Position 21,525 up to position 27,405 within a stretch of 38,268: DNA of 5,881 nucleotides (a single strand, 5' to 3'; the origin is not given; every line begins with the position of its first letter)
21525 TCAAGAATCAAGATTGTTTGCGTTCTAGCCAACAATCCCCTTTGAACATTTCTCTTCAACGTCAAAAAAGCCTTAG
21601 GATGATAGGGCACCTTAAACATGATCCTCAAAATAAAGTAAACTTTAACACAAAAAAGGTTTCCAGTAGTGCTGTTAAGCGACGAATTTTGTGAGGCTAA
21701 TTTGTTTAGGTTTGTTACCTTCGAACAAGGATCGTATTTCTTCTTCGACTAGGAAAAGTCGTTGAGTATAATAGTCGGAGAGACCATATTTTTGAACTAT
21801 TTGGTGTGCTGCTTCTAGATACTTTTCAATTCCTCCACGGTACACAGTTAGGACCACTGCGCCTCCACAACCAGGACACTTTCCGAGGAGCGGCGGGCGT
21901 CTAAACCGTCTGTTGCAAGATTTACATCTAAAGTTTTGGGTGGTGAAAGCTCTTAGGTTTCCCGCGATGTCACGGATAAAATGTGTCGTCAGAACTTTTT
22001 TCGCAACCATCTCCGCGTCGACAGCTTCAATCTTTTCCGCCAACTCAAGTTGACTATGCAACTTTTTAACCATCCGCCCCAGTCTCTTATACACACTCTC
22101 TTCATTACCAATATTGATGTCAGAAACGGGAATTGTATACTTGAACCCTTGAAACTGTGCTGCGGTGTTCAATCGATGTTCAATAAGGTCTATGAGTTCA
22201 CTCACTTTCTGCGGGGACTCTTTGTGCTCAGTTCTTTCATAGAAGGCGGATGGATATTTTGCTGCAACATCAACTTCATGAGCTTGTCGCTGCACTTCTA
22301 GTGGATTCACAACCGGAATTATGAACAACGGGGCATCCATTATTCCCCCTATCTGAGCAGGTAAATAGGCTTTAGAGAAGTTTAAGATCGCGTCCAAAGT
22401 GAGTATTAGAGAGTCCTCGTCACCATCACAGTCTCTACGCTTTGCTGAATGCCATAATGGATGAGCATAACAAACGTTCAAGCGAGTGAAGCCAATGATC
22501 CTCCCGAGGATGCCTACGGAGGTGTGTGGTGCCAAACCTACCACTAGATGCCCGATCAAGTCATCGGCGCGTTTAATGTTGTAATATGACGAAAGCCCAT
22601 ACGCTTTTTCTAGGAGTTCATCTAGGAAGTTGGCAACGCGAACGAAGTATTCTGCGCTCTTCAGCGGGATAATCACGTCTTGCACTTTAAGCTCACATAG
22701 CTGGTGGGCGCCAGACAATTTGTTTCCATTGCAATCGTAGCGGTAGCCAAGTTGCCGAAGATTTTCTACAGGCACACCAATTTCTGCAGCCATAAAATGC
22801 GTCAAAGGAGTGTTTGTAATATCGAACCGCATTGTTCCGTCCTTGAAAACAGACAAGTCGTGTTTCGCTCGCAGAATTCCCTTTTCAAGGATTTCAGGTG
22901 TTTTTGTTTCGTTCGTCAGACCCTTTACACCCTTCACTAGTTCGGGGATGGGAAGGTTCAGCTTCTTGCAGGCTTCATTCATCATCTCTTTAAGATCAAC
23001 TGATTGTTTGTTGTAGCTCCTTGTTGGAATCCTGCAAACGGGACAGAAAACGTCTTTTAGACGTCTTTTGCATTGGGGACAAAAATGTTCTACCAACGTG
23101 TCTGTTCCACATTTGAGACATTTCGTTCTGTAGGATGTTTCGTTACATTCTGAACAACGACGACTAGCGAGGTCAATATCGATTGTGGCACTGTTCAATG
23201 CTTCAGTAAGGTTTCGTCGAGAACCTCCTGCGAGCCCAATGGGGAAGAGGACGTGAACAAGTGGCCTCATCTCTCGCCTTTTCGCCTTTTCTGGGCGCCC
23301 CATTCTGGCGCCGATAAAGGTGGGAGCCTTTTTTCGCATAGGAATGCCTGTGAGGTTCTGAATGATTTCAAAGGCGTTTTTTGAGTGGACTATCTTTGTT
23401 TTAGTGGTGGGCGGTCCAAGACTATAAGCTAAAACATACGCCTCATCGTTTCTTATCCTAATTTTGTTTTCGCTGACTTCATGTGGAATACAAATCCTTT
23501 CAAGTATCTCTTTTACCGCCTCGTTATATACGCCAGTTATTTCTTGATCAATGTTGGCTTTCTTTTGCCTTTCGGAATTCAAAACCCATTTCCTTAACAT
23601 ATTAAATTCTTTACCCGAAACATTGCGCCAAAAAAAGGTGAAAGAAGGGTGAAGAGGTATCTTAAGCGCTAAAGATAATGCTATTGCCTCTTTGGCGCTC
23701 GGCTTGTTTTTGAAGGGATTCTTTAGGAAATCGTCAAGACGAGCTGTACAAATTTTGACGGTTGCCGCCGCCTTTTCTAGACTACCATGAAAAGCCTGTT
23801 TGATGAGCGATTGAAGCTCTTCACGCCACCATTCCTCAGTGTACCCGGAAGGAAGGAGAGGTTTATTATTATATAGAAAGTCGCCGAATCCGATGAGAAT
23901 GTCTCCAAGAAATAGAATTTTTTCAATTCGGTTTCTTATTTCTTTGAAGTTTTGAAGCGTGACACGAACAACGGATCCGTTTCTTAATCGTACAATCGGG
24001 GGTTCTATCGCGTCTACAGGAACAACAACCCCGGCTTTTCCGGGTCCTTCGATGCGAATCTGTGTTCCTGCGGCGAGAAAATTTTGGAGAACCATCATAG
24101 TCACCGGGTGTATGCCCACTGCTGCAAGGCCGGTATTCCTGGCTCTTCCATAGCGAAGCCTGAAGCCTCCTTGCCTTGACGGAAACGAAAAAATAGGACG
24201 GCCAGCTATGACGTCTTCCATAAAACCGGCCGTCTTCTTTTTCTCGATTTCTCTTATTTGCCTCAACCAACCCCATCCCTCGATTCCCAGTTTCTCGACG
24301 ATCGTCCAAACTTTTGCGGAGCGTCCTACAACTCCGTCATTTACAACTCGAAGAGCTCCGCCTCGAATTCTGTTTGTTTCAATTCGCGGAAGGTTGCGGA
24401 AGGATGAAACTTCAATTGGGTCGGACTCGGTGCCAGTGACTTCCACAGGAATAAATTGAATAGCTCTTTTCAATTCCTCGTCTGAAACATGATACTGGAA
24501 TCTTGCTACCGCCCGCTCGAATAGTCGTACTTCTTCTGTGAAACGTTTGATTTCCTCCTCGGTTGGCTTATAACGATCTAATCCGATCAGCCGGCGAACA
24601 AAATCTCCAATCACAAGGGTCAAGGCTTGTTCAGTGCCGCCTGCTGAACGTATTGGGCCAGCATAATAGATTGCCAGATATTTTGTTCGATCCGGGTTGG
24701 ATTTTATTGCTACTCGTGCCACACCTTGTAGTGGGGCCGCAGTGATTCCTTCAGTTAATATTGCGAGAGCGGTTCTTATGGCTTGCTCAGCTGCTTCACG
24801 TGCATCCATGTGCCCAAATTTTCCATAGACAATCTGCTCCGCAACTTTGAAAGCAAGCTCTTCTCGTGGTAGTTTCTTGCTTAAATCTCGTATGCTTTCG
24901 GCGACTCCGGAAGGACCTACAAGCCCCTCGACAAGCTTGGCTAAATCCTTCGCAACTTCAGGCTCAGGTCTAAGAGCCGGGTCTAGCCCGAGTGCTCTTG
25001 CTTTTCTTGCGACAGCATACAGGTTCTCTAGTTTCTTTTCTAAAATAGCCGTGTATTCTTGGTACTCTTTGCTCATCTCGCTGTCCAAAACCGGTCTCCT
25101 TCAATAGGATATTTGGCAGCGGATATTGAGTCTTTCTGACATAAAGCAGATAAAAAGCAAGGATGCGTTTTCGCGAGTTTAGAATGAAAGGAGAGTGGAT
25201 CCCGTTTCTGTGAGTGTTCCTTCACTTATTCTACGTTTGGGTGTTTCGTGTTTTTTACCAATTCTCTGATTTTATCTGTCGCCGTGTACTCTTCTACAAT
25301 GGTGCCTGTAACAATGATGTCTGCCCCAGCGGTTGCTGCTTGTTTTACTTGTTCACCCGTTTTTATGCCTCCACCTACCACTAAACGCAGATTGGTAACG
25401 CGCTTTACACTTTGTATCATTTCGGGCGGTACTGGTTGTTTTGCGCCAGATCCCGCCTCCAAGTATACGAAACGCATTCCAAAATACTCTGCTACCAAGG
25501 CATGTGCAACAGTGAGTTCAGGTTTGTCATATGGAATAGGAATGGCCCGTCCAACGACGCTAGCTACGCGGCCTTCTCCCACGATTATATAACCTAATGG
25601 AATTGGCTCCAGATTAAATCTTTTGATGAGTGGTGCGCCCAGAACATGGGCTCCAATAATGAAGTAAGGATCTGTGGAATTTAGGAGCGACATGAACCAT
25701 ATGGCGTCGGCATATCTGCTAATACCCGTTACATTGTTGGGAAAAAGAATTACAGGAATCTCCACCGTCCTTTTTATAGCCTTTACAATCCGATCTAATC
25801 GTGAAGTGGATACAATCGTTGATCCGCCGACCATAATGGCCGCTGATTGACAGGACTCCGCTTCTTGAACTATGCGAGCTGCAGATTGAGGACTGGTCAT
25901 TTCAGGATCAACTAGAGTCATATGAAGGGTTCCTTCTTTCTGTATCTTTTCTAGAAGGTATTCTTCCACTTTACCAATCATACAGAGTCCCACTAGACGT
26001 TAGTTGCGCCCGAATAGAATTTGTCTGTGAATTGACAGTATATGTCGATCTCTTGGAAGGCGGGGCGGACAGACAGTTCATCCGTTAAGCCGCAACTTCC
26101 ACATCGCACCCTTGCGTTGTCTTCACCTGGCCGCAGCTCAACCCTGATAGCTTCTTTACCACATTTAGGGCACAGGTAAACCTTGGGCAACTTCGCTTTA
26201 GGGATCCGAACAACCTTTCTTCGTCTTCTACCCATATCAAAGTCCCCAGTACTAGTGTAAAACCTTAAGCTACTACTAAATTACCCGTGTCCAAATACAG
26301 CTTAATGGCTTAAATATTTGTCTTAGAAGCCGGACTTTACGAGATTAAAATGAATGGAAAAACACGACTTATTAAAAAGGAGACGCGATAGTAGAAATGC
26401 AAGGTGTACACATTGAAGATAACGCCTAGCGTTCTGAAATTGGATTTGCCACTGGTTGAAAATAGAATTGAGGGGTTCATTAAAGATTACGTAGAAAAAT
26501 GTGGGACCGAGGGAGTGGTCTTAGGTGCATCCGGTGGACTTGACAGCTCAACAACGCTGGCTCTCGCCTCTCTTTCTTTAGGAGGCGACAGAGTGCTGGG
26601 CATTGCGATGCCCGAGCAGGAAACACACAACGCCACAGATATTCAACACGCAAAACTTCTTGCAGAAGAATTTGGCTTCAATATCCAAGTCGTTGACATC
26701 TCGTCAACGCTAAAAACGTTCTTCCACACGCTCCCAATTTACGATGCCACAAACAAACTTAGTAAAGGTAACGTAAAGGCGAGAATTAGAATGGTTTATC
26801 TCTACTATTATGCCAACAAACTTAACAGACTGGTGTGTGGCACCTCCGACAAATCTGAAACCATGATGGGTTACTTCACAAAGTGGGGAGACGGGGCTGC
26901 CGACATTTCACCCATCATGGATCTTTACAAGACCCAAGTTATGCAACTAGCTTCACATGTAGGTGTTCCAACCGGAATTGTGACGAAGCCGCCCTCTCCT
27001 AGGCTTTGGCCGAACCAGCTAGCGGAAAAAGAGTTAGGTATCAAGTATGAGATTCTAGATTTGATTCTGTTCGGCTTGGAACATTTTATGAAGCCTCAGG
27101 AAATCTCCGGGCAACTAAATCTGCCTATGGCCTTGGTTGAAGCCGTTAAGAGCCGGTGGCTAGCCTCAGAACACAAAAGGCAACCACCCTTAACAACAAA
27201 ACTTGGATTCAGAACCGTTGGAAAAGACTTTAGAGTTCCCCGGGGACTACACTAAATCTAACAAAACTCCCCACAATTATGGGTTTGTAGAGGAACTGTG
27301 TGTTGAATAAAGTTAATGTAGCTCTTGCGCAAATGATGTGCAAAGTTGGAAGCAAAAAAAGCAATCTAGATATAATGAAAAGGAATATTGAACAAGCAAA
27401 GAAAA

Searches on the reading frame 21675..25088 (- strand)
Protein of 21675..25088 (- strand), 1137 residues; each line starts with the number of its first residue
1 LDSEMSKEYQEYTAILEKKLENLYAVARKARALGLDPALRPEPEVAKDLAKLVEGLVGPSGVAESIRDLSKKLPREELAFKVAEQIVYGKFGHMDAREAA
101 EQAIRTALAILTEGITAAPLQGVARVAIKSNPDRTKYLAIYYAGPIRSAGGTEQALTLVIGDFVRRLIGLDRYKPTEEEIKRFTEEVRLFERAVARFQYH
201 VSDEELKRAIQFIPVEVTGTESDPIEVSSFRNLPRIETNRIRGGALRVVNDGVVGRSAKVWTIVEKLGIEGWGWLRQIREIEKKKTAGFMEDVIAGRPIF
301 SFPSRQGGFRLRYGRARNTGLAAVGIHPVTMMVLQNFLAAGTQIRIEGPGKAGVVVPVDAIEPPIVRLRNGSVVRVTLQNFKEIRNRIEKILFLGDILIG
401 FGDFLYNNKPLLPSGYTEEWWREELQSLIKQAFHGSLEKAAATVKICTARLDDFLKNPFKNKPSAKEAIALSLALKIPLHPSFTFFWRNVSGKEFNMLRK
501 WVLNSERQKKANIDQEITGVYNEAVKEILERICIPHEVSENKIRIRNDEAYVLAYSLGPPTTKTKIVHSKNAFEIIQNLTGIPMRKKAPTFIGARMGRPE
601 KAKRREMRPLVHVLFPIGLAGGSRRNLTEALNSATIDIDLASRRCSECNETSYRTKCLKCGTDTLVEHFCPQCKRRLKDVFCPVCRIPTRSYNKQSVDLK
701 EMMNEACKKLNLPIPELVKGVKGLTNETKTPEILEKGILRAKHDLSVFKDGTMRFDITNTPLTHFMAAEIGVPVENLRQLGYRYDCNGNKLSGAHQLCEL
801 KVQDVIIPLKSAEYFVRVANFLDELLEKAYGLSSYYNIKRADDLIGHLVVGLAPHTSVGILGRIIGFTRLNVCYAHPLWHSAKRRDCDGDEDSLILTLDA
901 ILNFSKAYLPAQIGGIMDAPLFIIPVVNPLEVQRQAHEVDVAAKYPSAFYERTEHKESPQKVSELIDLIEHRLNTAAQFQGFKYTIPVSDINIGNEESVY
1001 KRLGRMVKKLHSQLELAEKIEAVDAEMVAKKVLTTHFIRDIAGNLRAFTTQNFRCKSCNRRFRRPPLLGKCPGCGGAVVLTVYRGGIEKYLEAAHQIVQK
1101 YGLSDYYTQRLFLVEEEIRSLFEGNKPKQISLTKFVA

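Call 8: search_protein_families(library=pfam, proteins=[window:21675-25088:-], max_evalue=0.01)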
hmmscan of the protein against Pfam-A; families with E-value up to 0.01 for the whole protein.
window:21675-25088:- (1137 aa): 5 families
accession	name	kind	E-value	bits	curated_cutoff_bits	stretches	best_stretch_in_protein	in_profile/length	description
PF24846.1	PolC_DP2_cat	-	7.3e-129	429.4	24.3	1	716-1009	6-299/299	DNA polymerase II large subunit DP2, catalytic domain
PF24844.1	PolC_DP2_central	-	2.3e-128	428.7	24.3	1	281-678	6-371/372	DNA polymerase II large subunit DP2, central domain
PF03833.19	PolC_DP2_N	-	2e-105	352.3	24.3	1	11-279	1-269/271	DNA polymerase II large subunit DP2, N-terminal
PF01155.25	HypA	-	0.00048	20.6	28.9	0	629-676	46-95/112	Hydrogenase/urease nickel incorporation, metallochaperone, hypA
PF22912.2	zf-DPOE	-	0.0094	16.5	21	1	1050-1103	2-53/58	Zinc finger domain of DNA polymerase-epsilon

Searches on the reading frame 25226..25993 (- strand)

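Call 8: search_protein_families(library=pfam, proteins=[window:25226-25993:-], max_evalue=0.01)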
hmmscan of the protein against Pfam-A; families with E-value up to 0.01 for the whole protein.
window:25226-25993:- (255 aa): 8 families
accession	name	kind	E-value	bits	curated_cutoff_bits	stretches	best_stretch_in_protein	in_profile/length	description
PF01884.23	PcrB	-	2.2e-60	204.4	23.9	1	18-247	4-224/226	PcrB family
PF00977.27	His_biosynth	-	8.7e-07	29.1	23.6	1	181-247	53-117/228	Histidine biosynthesis protein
PF00290.26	Trp_syntA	-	3.1e-06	26.7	27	1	190-240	187-238/259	Tryptophan synthase alpha chain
PF04309.18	G3P_antiterm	-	0.00034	20.5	27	1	190-230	128-168/173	Glycerol-3-phosphate responsive antiterminator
PF01070.24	FMN_dh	-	0.0066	16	24.9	0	192-230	266-302/350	FMN-dependent dehydrogenase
PF02581.23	TMP-TENI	-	0.0072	16.1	27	0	193-235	85-127/180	Thiamine monophosphate synthase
PF01180.27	DHO_dh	-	0.0077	15.9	27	1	187-244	224-285/291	Dihydroorotate dehydrogenase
PF00834.25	Ribul_P_3_epim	-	0.0082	16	21.1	0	198-233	163-197/198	Ribulose-phosphate 3 epimerase family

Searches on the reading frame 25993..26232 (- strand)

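Call 103: search_protein_families(library=pfam, proteins=[window:25993-26232:-], max_evalue=0.001)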
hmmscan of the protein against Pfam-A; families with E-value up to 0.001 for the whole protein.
window:25993-26232:- (79 aa): 2 families
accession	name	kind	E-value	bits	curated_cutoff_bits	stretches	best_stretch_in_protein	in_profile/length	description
PF05129.18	Zn_ribbon_Elf1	-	1.4e-15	57.6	29.8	1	1-73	1-78/79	Transcription elongation factor Elf1 like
PF14803.11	Zn_ribbon_Nudix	-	0.00012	22.4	25.6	1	21-49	3-30/34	Nudix N-terminal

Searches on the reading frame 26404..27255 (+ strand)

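Call 8: search_protein_families(library=pfam, proteins=[window:26404-27255:+], max_evalue=0.01)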
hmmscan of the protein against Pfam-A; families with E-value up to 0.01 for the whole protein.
window:26404-27255:+ (283 aa): 4 families
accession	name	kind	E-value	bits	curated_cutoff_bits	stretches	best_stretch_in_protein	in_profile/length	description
PF02540.23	NAD_synthase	-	3e-81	272.6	21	1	20-262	3-242/242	NAD synthase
PF06508.19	QueC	-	0.00017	21.6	22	0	39-106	3-66/210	Queuosine biosynthesis protein QueC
PF00733.27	Asn_synthase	-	0.0073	16.4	21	0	38-101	18-81/354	Asparagine synthase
PF03054.22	tRNA_Me_trans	-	0.0096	16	20.6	0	38-102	3-75/202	tRNA methyl transferase HUP domain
